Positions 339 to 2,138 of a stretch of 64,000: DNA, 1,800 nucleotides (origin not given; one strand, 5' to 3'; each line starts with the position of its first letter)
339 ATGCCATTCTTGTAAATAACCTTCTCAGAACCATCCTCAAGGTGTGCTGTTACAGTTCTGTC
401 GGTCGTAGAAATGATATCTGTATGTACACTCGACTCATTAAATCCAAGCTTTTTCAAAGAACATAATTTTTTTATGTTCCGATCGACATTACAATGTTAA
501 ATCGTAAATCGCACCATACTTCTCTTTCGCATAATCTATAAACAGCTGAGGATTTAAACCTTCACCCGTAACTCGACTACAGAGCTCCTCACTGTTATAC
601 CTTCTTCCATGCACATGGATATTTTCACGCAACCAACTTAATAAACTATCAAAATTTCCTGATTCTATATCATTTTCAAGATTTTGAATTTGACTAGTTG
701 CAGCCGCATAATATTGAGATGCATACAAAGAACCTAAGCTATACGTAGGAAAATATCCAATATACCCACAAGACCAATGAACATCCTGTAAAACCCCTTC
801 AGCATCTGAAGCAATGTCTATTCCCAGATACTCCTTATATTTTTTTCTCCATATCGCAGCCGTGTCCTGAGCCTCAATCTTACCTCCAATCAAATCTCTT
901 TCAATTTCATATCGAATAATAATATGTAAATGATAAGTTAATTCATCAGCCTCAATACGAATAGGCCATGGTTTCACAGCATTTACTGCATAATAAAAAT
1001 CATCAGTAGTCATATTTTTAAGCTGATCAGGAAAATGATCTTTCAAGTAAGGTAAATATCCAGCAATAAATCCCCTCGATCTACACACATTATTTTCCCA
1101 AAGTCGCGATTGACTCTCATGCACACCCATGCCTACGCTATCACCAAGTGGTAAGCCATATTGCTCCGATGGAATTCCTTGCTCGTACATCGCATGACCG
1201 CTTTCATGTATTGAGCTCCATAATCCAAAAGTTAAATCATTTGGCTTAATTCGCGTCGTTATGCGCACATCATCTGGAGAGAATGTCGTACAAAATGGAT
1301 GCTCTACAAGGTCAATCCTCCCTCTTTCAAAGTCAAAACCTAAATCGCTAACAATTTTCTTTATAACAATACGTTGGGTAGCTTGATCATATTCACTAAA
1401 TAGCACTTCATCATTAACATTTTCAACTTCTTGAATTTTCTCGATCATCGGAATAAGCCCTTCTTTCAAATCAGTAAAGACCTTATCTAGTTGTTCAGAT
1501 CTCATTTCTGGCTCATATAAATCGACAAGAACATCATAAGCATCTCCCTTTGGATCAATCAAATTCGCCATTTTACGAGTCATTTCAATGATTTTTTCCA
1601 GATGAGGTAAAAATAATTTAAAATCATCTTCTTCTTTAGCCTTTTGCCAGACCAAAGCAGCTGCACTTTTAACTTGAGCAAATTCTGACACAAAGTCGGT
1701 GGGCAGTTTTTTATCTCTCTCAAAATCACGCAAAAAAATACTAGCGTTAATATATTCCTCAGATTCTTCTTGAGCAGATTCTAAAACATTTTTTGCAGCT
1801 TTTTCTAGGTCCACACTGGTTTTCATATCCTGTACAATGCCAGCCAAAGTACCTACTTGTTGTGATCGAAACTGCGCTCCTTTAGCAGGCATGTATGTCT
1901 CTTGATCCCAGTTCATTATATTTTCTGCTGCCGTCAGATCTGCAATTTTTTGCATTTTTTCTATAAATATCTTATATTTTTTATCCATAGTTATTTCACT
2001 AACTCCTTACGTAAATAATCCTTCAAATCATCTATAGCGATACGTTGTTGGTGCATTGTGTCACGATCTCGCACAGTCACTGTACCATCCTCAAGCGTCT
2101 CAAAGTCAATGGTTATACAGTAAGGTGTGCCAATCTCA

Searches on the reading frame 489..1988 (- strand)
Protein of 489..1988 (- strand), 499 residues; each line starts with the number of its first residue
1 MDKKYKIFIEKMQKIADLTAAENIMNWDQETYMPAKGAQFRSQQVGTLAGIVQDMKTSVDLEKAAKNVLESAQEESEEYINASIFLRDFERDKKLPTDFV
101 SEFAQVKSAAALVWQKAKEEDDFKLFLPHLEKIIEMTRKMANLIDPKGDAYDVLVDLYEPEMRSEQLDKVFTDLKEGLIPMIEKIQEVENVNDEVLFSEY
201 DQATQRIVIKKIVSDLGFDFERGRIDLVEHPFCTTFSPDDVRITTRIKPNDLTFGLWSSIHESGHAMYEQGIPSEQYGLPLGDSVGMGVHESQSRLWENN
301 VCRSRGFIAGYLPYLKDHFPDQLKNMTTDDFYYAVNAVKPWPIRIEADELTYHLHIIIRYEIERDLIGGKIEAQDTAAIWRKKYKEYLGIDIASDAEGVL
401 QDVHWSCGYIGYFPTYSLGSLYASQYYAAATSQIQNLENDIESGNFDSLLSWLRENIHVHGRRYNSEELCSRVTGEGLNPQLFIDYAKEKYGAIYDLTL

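Call 71: find_encoding_contigs(protein=window:489-1988:-, flank=10000, max_places=2)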
Protein window:489-1988:- (499 aa): no gene with exactly this product is on record in the collection.
